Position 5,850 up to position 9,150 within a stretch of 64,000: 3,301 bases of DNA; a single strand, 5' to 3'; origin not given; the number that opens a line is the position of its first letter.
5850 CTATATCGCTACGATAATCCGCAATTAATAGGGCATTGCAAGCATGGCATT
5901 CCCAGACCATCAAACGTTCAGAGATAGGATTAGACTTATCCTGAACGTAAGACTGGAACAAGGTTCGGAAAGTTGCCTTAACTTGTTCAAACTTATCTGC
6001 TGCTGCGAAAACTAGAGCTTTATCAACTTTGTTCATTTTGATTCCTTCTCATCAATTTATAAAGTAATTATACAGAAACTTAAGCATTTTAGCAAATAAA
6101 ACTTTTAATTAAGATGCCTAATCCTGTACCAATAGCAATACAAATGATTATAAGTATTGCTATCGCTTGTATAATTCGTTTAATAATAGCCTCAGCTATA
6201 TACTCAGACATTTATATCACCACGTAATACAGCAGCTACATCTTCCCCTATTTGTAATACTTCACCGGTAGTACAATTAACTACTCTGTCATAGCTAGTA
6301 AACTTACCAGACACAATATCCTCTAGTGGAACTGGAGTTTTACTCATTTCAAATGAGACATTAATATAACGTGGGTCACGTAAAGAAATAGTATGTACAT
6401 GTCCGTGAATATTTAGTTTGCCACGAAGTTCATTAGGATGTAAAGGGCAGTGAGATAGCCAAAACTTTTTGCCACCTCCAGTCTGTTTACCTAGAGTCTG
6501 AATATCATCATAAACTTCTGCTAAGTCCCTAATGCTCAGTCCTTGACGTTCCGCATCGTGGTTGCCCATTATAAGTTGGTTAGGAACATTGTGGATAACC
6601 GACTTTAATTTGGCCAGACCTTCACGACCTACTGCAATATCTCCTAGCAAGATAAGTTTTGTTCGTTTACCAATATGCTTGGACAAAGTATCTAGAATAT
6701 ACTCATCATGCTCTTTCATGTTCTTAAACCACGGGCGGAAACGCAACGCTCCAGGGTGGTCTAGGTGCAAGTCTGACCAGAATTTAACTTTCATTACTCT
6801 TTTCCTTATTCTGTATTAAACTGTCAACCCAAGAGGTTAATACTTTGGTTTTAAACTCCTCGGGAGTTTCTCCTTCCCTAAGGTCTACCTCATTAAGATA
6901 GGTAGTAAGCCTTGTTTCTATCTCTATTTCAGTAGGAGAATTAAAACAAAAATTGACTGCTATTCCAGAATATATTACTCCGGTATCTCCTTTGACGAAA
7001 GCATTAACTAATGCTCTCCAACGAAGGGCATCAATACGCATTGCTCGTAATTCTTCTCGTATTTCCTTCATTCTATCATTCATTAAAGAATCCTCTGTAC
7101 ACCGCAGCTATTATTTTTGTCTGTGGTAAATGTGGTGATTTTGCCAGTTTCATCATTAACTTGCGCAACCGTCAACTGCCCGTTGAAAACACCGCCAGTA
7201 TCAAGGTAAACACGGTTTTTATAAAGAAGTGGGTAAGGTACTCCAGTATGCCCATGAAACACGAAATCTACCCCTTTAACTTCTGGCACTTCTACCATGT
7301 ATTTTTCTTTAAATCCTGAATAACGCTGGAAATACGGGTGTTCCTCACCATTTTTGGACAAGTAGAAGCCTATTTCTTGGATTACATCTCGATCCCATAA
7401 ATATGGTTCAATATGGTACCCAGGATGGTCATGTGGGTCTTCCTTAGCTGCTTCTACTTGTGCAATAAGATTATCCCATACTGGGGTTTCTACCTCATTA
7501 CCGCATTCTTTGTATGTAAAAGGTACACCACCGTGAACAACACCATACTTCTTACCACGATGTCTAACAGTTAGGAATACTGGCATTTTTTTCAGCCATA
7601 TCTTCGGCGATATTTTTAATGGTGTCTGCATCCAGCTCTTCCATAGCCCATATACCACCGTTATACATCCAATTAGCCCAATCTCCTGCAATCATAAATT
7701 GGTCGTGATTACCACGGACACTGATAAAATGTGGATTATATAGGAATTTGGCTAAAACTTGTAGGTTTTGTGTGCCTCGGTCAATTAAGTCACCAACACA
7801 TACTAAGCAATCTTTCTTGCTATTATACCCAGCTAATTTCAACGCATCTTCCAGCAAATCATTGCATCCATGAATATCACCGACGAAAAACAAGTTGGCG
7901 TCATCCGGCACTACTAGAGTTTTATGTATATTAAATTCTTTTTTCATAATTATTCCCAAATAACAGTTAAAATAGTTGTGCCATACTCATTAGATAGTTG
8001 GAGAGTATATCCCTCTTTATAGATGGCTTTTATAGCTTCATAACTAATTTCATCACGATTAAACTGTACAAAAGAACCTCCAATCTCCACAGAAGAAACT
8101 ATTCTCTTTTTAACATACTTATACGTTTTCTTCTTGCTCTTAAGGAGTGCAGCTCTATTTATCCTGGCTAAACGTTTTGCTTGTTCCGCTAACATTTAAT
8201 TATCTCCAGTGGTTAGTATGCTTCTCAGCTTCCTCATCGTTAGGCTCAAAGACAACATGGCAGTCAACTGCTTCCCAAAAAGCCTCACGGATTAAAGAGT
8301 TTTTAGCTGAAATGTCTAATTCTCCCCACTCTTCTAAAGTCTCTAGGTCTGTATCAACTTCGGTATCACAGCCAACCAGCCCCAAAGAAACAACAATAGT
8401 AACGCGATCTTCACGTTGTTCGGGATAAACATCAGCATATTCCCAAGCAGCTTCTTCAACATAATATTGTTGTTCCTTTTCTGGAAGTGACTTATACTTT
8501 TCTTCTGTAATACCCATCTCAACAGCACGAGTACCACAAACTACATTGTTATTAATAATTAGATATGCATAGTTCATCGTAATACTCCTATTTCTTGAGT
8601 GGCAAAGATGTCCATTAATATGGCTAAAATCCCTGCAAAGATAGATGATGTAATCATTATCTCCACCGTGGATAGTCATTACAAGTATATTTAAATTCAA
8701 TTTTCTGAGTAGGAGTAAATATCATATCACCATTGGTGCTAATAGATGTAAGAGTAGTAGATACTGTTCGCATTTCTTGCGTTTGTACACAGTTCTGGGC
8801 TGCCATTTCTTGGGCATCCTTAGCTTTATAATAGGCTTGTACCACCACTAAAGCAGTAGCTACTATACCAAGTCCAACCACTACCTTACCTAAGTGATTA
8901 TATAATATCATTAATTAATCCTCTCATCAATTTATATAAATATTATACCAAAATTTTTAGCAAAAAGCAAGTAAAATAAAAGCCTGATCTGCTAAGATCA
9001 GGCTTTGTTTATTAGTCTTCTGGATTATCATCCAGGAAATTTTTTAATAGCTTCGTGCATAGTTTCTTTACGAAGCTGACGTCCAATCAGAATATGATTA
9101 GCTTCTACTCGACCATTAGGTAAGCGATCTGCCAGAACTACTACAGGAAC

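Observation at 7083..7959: Lambda-type Ser/Thr phosphatase split into two frames at an A7 run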

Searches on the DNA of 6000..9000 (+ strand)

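Call 4: search_dna_similar(query=window:6000-9000:+, collection=phages, mode=near, max_rows=30)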
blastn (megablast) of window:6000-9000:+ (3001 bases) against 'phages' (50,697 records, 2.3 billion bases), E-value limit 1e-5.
Records with a match: 443; places in all: 606; records where one place covers at least 80% of the query: 37.
Best place of each record, by identity: >=99% 2; 95-99% 52; 90-95% 102; 80-90% 89; 60-80% 198.
By first word of the organism name: Salmonella 271; Escherichia 129; Phage 12; Bacteriophage 10; Klebsiella 4; Shigella 4; Citrobacter 3; Listeria 3; Yersinia 2; Serratia 2; and 3 more.
By host as written in the record: - 58; Escherichia coli 40; Salmonella enterica subsp. enterica serovar Enteritidis PT1 39; Salmonella sp. 25; Salmonella enterica subsp. enterica serovar Enteritidis 23; Salmonella enterica 23; Salmonella enterica subsp. enterica 19; Salmonella enterica subsp. enterica serovar Typhimurium 17; and 94 more.
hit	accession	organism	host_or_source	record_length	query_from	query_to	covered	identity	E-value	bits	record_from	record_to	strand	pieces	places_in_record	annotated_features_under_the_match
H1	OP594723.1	Salmonella phage PS3-1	Salmonella enterica subsp. enterica ...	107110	1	3001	100%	95.5%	0e+0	4793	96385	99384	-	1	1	putative serine/threonine protein phosphatase | phosphoesterase | hypothetical protein (x8)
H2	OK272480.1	Escherichia phage JLBYU40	Escherichia coli K-12 MG1655 del ...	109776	1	3001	99%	94.3%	0e+0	4551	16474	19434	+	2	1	putative serine/threonine protein phosphatase (x2) | hypothetical protein (x5) | putative major capsid protein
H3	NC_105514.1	Escherichia phage JLBYU40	Escherichia coli K-12 MG1655 del ...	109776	1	3001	99%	94.3%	0e+0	4551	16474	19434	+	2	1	putative serine/threonine protein phosphatase (x2) | hypothetical protein (x5) | putative major capsid protein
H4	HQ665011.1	Escherichia phage vB_EcoS_AKFV33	Escherichia coli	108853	1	3001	92%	96.9%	0e+0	4610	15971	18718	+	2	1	orf035: putative serine/threonine protein phosphatase | orf033: putative serine/threonine protein phosphatase | orf037: hypothetical protein | orf034: hypothetical protein | orf036: hypothetical protein | and 3 other names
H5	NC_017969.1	Escherichia phage vB_EcoS_AKFV33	Escherichia coli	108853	1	3001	92%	96.9%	0e+0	4610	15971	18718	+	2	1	orf035: NinI-like serine-threonine phosphatase | orf033: phosphoesterase | orf037: hypothetical protein | orf034: hypothetical protein | orf036: major head protein | and 3 other names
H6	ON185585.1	Escherichia phage EC148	Escherichia coli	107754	1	3001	91%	96.6%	0e+0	4546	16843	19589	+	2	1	putative serine/threonine protein phosphatase | phosphoesterase | hypothetical protein (x4)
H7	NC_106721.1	Escherichia phage EC148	Escherichia coli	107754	1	3001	91%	96.6%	0e+0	4546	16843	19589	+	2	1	putative serine/threonine protein phosphatase | phosphoesterase | hypothetical protein (x4)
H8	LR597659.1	Escherichia phage T5_ev212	-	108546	1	3001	91%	96.6%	0e+0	4539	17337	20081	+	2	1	Putative serine/threonine protein phosphatase (EC (ACLAME 391) | Phosphoesterase | Phage protein (x2) | hypothetical protein (x2)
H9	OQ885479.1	Escherichia phage SUT_E1520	Escherichia coli K12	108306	1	3001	91%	96.6%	0e+0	4540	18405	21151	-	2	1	serine/threonine-protein phosphate | hypothetical protein (x5)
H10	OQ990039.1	Escherichia phage SUT_E420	Escherichia coli O157:H7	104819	1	3001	91%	96.6%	0e+0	4540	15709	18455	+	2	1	serine/threonine-protein phosphatase | hypothetical protein (x4)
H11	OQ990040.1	Escherichia phage SUT_E520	Escherichia coli O157:H7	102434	1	3001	91%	96.6%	0e+0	4540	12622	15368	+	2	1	serine/threonine-protein phosphatase | hypothetical protein (x5)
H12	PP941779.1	Salmonella phage vB_Sen_TUMS_E3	Salmonella enterica subsp. enterica ...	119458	1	3001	91%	96.6%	0e+0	4534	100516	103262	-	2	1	serine/threonine-protein phosphatase | hypothetical protein (x5)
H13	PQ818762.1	Citrobacter phage CitS1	Citrobacter freundii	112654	1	3001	92%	94.4%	0e+0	4227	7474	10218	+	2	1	NinI-like serine-threonine phosphatase | phosphoesterase | hypothetical protein (x4)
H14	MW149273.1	Salmonella phage vB_SalS_ABTNLsp4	Salmonella enterica CVCC 503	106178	1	3001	92%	93.7%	0e+0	4117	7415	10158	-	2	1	serine/threonine protein phosphatase (x2) | hypothetical protein (x4)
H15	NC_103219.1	Salmonella phage vB_SalS_ABTNLsp4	Salmonella enterica CVCC 503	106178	1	3001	92%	93.7%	0e+0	4117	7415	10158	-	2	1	serine/threonine protein phosphatase (x2) | hypothetical protein (x4)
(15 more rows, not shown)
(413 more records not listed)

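Call 5: search_dna_similar(query=window:7083-7959:-, collection=phages, mode=near, max_rows=60)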
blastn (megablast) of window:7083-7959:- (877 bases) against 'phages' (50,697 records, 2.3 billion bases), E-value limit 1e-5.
Records with a match: 422; places in all: 425; records where one place covers at least 80% of the query: 407.
Best place of each record, by identity: >=99% 2; 95-99% 28; 90-95% 79; 80-90% 104; 60-80% 209.
By first word of the organism name: Salmonella 257; Escherichia 127; Phage 12; Bacteriophage 10; Klebsiella 4; Shigella 4; Citrobacter 3; Listeria 2; Escherchia 1; Campylobacter 1; and 1 more.
By host as written in the record: - 58; Escherichia coli 40; Salmonella enterica subsp. enterica serovar Enteritidis PT1 35; Salmonella sp. 24; Salmonella enterica 23; Salmonella enterica subsp. enterica serovar Enteritidis 21; Salmonella enterica subsp. enterica 19; Salmonella enterica subsp. enterica serovar Typhimurium 17; and 87 more.
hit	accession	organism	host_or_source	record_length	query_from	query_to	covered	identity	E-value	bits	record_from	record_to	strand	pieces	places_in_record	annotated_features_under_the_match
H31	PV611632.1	Salmonella phage PK7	Salmonella enterica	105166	1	877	100%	99.4%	0e+0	1591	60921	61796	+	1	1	putative serine/threonine protein phosphatase | hypothetical protein | phosphoesterase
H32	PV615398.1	Salmonella phage PK8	Salmonella sp.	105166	1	877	100%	99.4%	0e+0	1591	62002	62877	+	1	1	putative serine/threonine protein phosphatase | hypothetical protein | phosphoesterase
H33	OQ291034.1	Salmonella phage Kenya-K37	Salmonella enterica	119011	1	877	100%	97.8%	0e+0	1513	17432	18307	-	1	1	putative serine/threonine protein phosphatase | hypothetical protein (x2)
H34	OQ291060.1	Salmonella phage Kenya-K43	Salmonella enterica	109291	1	877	100%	97.8%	0e+0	1513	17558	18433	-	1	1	record has no annotation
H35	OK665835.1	Escherichia phage EC100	Escherichia coli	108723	1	877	100%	97.4%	0e+0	1491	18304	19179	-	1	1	putative serine/threonine protein phosphatase | hypothetical protein (x2)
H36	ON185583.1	Escherichia phage EC122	Escherichia coli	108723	1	877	100%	97.4%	0e+0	1491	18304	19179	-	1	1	putative serine/threonine protein phosphatase | hypothetical protein (x2)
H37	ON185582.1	Escherichia phage EC105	Escherichia coli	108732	1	877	100%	97.4%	0e+0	1491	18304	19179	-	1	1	putative serine/threonine protein phosphatase | hypothetical protein (x2)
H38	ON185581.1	Escherichia phage EC104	Escherichia coli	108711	1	877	100%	97.4%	0e+0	1491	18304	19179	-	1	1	putative serine/threonine protein phosphatase | hypothetical protein (x2)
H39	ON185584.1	Escherichia phage EC142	Escherichia coli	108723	1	877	100%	97.4%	0e+0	1491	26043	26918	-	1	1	putative serine/threonine protein phosphatase | hypothetical protein (x2)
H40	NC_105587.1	Escherichia phage EC100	Escherichia coli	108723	1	877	100%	97.4%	0e+0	1491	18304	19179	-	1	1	putative serine/threonine protein phosphatase | hypothetical protein (x2)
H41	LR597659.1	Escherichia phage T5_ev212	-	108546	1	877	100%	97.3%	0e+0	1485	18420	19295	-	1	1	Putative serine/threonine protein phosphatase (EC (ACLAME 391) | hypothetical protein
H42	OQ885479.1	Escherichia phage SUT_E1520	Escherichia coli K12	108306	1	877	100%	97.3%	0e+0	1485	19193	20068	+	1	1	serine/threonine-protein phosphate | hypothetical protein (x2)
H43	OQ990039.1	Escherichia phage SUT_E420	Escherichia coli O157:H7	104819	1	877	100%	97.3%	0e+0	1485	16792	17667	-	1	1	serine/threonine-protein phosphatase | hypothetical protein (x2)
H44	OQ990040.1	Escherichia phage SUT_E520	Escherichia coli O157:H7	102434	1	877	100%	97.3%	0e+0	1485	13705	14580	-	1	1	serine/threonine-protein phosphatase | hypothetical protein (x2)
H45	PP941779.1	Salmonella phage vB_Sen_TUMS_E3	Salmonella enterica subsp. enterica ...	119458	1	877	100%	97.3%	0e+0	1485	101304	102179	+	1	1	serine/threonine-protein phosphatase | hypothetical protein (x2)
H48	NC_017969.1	Escherichia phage vB_EcoS_AKFV33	Escherichia coli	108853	1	877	100%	97.1%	0e+0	1480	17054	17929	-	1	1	orf035: NinI-like serine-threonine phosphatase | orf036: major head protein | orf034: hypothetical protein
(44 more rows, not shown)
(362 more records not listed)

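Call 6: get_annotated_region(hit=H31, flank=1500)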
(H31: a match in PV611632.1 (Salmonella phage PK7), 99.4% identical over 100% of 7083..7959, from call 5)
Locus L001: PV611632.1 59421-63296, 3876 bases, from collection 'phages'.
description: Salmonella phage PK7, complete genome.
organism: Salmonella phage PK7 (NCBI taxid 3421153)
taxonomy: Viruses; Duplodnaviria; Heunggongvirae; Uroviricota; Caudoviricetes; Demerecviridae; Markadamsvirinae; Tequintavirus
host: Salmonella enterica; source: -; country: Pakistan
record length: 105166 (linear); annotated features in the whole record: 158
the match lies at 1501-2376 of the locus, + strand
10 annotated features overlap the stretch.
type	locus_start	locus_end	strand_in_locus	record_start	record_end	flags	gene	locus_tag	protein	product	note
CDS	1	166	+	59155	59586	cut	-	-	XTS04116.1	hypothetical protein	-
CDS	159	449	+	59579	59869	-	-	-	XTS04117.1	thioredoxin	-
CDS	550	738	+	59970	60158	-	-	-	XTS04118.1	hypothetical protein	-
CDS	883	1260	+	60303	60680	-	-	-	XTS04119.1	hypothetical protein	-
CDS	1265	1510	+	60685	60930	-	-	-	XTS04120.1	hypothetical protein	-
CDS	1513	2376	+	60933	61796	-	-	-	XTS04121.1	putative serine/threonine protein phosphatase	-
CDS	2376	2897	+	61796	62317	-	-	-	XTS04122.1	phosphoesterase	-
CDS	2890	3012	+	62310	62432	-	-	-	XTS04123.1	hypothetical protein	-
CDS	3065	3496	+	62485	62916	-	-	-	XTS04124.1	hypothetical protein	-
CDS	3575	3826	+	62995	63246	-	-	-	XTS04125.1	hypothetical protein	-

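Call 7: get_annotated_region(hit=H33, flank=300)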
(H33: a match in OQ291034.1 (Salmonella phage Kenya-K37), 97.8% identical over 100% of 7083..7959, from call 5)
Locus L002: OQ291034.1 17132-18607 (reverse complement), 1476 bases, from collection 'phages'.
description: Salmonella phage Kenya-K37, complete genome.
organism: Salmonella phage Kenya-K37 (NCBI taxid 3027625)
taxonomy: Viruses; Duplodnaviria; Heunggongvirae; Uroviricota; Caudoviricetes; Demerecviridae; Markadamsvirinae; Tequintavirus
host: Salmonella enterica; source: -; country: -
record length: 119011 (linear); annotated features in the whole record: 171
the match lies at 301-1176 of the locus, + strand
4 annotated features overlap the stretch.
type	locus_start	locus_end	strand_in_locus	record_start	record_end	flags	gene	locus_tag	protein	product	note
CDS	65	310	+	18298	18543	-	-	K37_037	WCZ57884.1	hypothetical protein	-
CDS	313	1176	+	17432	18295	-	-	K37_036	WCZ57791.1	putative serine/threonine protein phosphatase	-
CDS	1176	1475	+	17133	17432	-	-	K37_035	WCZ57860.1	hypothetical protein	-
CDS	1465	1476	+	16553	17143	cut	-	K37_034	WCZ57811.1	phosphoesterase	-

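Call 8: get_annotated_region(hit=H41, flank=300)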
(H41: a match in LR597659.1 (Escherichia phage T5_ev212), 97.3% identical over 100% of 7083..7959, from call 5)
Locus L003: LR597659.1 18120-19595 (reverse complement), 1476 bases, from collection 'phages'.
description: Escherichia phage T5_ev212 genome assembly, chromosome: 1.
organism: Escherichia phage T5_ev212 (NCBI taxid 2742946)
taxonomy: Viruses; Duplodnaviria; Heunggongvirae; Uroviricota; Caudoviricetes; Demerecviridae; Markadamsvirinae; Tequintavirus
host: -; source: -; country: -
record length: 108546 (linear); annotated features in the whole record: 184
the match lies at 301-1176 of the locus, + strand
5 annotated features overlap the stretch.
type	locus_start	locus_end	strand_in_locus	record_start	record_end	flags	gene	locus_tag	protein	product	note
CDS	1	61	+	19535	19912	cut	-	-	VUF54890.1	Phage protein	-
CDS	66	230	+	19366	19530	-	-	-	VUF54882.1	Phage protein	-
CDS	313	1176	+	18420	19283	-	-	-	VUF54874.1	Putative serine/threonine protein phosphatase (EC (ACLAME 391)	-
CDS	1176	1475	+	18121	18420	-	-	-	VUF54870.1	hypothetical protein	-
CDS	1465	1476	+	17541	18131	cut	-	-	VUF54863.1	Phosphoesterase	-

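Call 9: get_annotated_region(hit=H48, flank=300)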
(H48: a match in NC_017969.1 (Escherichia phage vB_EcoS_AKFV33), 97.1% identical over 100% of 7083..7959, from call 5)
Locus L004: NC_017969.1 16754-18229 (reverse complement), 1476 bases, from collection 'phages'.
description: Escherichia phage vB_EcoS_AKFV33, complete genome.
organism: Escherichia phage vB_EcoS_AKFV33 (NCBI taxid 2681605)
taxonomy: Viruses; Duplodnaviria; Heunggongvirae; Uroviricota; Caudoviricetes; Demerecviridae; Markadamsvirinae; Tequintavirus; Tequintavirus AKFV33
host: Escherichia coli; source: -; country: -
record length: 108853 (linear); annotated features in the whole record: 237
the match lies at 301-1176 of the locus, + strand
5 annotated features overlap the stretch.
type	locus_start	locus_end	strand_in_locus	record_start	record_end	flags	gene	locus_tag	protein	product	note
CDS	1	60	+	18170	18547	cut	orf037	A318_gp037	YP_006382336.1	hypothetical protein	sequence similarity to: YP_001836962.1| hypothetical protein AGC_0039 [Enterobacteria phage EPS7]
CDS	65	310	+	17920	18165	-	orf036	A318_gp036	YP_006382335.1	major head protein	sequence similarity to: YP_006864.1| hypothetical protein T5.036 [Enterobacteria phage T5]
CDS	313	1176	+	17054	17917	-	orf035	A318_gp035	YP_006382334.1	NinI-like serine-threonine phosphatase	sequence similarity to: YP_006863.1 putative serine/threonine protein phosphatase [Enterobacteria phage T5]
CDS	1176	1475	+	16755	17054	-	orf034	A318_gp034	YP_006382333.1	hypothetical protein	-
CDS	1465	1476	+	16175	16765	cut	orf033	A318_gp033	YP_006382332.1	phosphoesterase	sequence similarity to: YP_001836958.1| putative serine/threonine protein phosphatase [Enterobacteria phage EPS7]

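Call 11: search_dna_similar(query=window:7555-7625:-, collection=phages, mode=near, max_rows=15, max_evalue=0.001)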
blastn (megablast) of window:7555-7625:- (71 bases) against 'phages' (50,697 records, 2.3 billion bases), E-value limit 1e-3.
Records with a match: 85; places in all: 85; records where one place covers at least 80% of the query: 84.
Best place of each record, by identity: 95-99% 85.
By first word of the organism name: Escherichia 44; Salmonella 37; Phage 2; Citrobacter 1; Escherchia 1.
By host as written in the record: Escherichia coli 19; - 10; Salmonella sp. 8; Salmonella enterica 7; Escherichia coli O157:H7 6; Salmonella enterica subsp. enterica serovar Enteritidis 4; Salmonella enterica subsp. enterica serovar Typhimurium 4; Escherichia coli K-12 MG1655 del pstSCAB-phoU::kan 4; and 14 more.
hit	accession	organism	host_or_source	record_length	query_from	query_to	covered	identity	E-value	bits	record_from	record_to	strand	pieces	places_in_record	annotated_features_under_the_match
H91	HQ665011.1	Escherichia phage vB_EcoS_AKFV33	Escherichia coli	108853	1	71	100%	98.6%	3e-27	124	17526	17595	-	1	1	orf035: putative serine/threonine protein phosphatase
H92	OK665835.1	Escherichia phage EC100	Escherichia coli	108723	1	71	100%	98.6%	3e-27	124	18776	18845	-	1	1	putative serine/threonine protein phosphatase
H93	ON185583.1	Escherichia phage EC122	Escherichia coli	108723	1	71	100%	98.6%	3e-27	124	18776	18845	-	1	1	putative serine/threonine protein phosphatase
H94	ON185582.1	Escherichia phage EC105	Escherichia coli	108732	1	71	100%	98.6%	3e-27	124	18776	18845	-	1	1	putative serine/threonine protein phosphatase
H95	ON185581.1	Escherichia phage EC104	Escherichia coli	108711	1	71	100%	98.6%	3e-27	124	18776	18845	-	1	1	putative serine/threonine protein phosphatase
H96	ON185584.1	Escherichia phage EC142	Escherichia coli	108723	1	71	100%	98.6%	3e-27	124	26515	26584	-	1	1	putative serine/threonine protein phosphatase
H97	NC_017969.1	Escherichia phage vB_EcoS_AKFV33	Escherichia coli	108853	1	71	100%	98.6%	3e-27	124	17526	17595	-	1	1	orf035: NinI-like serine-threonine phosphatase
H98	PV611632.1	Salmonella phage PK7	Salmonella enterica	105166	1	71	100%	98.6%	3e-27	124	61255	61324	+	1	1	putative serine/threonine protein phosphatase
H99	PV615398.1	Salmonella phage PK8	Salmonella sp.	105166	1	71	100%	98.6%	3e-27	124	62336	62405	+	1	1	putative serine/threonine protein phosphatase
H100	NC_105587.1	Escherichia phage EC100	Escherichia coli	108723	1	71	100%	98.6%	3e-27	124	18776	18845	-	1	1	putative serine/threonine protein phosphatase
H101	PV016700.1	Salmonella phage HMD-P5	Salmonella sp.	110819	1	71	100%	97.2%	1e-25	119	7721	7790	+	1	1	serine/threonine protein phosphatase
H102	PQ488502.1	Escherichia phage BUCT632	Escherichia coli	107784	1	71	100%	97.2%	1e-25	119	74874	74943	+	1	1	NinI-like serine-threonine phosphatase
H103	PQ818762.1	Citrobacter phage CitS1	Citrobacter freundii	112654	1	71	100%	97.2%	1e-25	119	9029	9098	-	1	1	NinI-like serine-threonine phosphatase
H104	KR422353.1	Escherichia phage phiAPCEc03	Escherichia coli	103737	1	71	100%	97.2%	1e-25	119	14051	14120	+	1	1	putative serine/threonine protein phosphatase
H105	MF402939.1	Escherichia phage OSYSP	Escherichia coli O157:H7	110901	1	71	100%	97.2%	1e-25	119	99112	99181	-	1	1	putative serine/threonine protein phosphatase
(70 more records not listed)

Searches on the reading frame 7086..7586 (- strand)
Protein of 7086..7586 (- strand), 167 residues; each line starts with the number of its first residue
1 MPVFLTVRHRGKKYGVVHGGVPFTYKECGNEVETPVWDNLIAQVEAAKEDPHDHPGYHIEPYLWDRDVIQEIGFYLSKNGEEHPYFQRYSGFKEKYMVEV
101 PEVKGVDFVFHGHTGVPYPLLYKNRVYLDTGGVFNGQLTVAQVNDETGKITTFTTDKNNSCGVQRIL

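Call 30: search_protein_families(library=pfam, proteins=[window:7086-7586:-], max_evalue=0.01)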
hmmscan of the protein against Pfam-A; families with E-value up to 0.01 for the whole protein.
seq(167 aa): 0 families

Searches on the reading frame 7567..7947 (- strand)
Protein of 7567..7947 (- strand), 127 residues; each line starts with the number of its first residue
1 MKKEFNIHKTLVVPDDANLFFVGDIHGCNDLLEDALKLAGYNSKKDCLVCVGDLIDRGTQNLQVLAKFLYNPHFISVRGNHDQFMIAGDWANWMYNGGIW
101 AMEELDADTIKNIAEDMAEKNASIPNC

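Call 30: search_protein_families(library=pfam, proteins=[window:7567-7947:-], max_evalue=0.01)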
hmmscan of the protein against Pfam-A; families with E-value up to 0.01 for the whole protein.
seq(127 aa): 2 families
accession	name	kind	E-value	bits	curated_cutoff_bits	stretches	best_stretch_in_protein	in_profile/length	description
PF00149.33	Metallophos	-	3.8e-12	47.5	21.5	1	20-103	4-93/191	Calcineurin-like phosphoesterase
PF12850.12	Metallophos_2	-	0.00015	22.3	27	1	19-90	3-60/154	Calcineurin-like phosphoesterase superfamily domain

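Call 32: find_encoding_contigs(protein=window:7567-7947:-, flank=2000, max_places=6)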
Protein seq(127 aa) (127 aa): no gene with exactly this product is on record in the collection.
